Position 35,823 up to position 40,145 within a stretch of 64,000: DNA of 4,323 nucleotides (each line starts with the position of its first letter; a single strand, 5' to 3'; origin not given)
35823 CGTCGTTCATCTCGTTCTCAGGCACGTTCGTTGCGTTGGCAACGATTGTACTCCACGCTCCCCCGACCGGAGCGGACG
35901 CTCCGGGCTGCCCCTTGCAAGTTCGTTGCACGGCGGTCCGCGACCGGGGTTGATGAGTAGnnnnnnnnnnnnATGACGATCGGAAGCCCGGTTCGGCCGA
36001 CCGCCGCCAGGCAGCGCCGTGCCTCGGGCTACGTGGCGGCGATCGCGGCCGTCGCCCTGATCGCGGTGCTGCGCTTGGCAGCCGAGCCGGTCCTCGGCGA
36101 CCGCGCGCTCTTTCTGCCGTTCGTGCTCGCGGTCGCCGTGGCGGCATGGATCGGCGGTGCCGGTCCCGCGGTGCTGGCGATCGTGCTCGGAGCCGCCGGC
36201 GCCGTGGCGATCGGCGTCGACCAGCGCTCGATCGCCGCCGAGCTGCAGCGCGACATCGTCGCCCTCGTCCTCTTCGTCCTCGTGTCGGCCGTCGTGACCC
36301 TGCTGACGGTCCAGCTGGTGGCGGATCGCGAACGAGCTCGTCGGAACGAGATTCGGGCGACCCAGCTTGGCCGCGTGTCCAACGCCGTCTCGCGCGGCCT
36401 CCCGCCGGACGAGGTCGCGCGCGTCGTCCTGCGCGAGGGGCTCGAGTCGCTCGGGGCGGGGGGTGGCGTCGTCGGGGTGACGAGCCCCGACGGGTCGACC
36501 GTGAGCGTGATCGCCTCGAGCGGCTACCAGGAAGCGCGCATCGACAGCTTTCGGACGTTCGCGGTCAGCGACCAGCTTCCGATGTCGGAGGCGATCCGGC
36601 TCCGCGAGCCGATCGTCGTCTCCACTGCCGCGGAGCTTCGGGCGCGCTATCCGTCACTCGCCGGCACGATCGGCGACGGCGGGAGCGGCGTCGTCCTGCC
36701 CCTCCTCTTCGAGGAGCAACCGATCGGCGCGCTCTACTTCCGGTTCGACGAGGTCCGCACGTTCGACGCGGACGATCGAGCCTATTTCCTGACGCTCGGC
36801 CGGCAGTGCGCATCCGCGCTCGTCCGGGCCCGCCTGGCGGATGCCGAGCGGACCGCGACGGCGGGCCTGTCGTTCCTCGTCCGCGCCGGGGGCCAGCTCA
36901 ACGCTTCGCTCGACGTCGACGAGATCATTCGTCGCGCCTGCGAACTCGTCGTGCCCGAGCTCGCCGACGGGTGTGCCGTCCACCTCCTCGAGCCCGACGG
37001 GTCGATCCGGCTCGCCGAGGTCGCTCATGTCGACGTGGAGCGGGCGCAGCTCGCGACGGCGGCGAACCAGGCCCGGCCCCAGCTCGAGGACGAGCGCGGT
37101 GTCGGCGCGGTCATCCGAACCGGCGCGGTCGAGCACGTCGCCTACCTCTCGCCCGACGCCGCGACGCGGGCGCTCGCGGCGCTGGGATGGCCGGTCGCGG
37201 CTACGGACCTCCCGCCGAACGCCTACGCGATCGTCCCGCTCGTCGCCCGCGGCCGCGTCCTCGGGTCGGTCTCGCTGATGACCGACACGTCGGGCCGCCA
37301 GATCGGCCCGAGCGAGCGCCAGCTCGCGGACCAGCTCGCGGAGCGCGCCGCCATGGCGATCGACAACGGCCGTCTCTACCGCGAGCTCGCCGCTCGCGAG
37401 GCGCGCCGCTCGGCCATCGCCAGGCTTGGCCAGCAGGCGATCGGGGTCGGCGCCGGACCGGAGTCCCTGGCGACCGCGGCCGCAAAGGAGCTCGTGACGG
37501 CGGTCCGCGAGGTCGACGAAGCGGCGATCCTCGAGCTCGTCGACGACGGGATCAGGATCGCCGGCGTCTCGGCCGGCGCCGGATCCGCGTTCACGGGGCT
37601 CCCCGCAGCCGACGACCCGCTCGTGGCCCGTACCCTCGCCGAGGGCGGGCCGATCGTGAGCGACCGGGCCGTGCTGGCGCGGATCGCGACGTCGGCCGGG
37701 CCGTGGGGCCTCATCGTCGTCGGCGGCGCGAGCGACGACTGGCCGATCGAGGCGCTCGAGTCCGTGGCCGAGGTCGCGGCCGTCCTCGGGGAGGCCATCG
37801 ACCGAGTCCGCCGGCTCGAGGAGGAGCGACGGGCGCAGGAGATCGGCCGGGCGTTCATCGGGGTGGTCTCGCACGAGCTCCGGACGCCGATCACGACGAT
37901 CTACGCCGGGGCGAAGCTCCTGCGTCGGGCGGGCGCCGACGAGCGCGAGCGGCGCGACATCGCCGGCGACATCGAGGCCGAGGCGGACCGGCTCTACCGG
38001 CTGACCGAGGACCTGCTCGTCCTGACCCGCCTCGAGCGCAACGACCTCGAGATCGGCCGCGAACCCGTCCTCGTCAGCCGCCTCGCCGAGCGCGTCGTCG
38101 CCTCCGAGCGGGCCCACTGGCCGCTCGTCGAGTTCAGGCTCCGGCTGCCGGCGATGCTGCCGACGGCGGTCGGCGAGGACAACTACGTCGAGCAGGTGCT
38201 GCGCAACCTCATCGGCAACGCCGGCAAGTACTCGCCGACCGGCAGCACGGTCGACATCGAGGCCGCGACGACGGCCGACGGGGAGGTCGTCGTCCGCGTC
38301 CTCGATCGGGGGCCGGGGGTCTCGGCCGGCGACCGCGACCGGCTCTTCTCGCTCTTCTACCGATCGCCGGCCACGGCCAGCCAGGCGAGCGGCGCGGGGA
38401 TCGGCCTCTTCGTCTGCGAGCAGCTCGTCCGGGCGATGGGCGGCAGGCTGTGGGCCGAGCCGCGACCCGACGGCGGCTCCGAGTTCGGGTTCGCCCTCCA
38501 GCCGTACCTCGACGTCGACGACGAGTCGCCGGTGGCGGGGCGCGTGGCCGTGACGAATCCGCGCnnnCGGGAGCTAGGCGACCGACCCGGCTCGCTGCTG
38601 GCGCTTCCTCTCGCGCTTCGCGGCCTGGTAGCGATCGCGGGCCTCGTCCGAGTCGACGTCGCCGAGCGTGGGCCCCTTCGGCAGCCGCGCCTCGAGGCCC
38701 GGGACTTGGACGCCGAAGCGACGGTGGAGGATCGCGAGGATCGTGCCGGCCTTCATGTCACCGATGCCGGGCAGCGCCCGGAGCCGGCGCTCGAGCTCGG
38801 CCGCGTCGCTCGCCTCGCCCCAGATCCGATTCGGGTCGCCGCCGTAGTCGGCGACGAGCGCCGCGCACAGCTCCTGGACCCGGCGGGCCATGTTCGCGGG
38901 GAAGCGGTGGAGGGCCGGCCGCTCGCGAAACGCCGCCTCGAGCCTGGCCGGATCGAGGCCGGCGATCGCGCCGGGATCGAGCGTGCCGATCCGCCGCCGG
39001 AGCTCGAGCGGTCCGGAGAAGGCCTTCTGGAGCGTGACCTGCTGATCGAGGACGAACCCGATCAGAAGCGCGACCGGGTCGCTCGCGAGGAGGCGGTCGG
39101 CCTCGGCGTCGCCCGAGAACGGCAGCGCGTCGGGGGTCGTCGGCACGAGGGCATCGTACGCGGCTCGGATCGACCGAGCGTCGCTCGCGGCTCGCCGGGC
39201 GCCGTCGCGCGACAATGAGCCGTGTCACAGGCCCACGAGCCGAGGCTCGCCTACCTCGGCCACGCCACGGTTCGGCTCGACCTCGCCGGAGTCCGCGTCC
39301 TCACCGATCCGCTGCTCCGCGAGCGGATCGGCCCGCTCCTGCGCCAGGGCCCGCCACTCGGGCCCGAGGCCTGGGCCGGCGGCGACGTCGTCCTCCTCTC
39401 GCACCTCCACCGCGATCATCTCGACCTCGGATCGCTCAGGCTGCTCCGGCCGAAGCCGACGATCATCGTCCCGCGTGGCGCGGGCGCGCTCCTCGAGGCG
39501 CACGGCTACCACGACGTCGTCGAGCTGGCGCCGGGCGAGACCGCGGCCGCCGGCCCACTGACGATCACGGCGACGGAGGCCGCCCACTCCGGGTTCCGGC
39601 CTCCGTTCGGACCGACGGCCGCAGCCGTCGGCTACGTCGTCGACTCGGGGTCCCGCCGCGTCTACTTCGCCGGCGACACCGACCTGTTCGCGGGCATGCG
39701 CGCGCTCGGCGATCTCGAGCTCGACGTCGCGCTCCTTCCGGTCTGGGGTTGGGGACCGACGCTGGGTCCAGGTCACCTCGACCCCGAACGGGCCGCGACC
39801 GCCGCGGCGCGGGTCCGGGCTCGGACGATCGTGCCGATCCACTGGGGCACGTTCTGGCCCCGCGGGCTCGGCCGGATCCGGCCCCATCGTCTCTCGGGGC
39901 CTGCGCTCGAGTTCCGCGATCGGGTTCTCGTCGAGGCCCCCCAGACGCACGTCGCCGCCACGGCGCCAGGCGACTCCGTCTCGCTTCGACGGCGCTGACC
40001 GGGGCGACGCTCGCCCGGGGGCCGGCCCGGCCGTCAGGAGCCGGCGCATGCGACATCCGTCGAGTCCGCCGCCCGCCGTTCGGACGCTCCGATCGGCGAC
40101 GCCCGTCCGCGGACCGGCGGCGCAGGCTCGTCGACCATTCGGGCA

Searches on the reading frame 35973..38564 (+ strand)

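Call 53: search_protein_families(library=pfam, proteins=[window:35973-38564:+], max_evalue=0.001)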
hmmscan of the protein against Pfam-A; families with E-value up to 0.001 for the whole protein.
window:35973-38564:+ (864 aa): 6 families
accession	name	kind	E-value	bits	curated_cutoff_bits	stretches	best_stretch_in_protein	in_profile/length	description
PF13185.12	GAF_2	-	2e-30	106.2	28.6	2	144-283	3-135/136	GAF domain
PF02518.31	HATPase_c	-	1.6e-22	80.5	26.4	1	738-842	5-107/111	Histidine kinase-, DNA gyrase B-, and HSP90-like ATPase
PF01590.32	GAF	-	8.3e-18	65.6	22.4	2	314-463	1-133/133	GAF domain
PF13492.12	GAF_3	-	2.2e-15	57.6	27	2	315-465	2-129/129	GAF domain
PF00512.31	HisKA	-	6.9e-13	48.9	26.9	1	627-689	4-65/66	His Kinase A (phospho-acceptor) domain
PF13493.11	DUF4118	-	8.1e-12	45.3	28.4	1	20-124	1-106/107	Domain of unknown function (DUF4118)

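Call 54: search_protein_families(library=padloc, proteins=[window:35973-38564:+], max_evalue=0.001)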
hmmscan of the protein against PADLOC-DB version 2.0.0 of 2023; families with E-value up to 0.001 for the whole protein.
window:35973-38564:+ (864 aa): 0 families

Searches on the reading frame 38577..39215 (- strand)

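Call 53: search_protein_families(library=pfam, proteins=[window:38577-39215:-], max_evalue=0.001)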
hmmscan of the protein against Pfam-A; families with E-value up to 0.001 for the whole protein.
window:38577-39215:- (213 aa): 1 family
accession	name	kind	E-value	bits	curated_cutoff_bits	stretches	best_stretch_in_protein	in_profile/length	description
PF00730.31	HhH-GPD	-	3.2e-07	31.1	26.2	1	52-161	1-67/108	HhH-GPD superfamily base excision DNA repair protein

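Call 54: search_protein_families(library=padloc, proteins=[window:38577-39215:-], max_evalue=0.001)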
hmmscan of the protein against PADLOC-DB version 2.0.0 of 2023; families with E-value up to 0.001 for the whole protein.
window:38577-39215:- (213 aa): 0 families

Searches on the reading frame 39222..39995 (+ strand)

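Call 53: search_protein_families(library=pfam, proteins=[window:39222-39995:+], max_evalue=0.001)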
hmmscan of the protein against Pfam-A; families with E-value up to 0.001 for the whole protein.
window:39222-39995:+ (258 aa): 3 families
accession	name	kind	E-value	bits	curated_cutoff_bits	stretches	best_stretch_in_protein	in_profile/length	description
PF12706.13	Lactamase_B_2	-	2.2e-30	106.2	27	1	25-208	2-200/200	Beta-lactamase superfamily domain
PF13483.12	Lactamase_B_3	-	1.6e-17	64.4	24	1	8-207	1-160/160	Beta-lactamase superfamily domain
PF00753.33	Lactamase_B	-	8.9e-05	22.9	22.7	1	55-205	45-194/196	Metallo-beta-lactamase superfamily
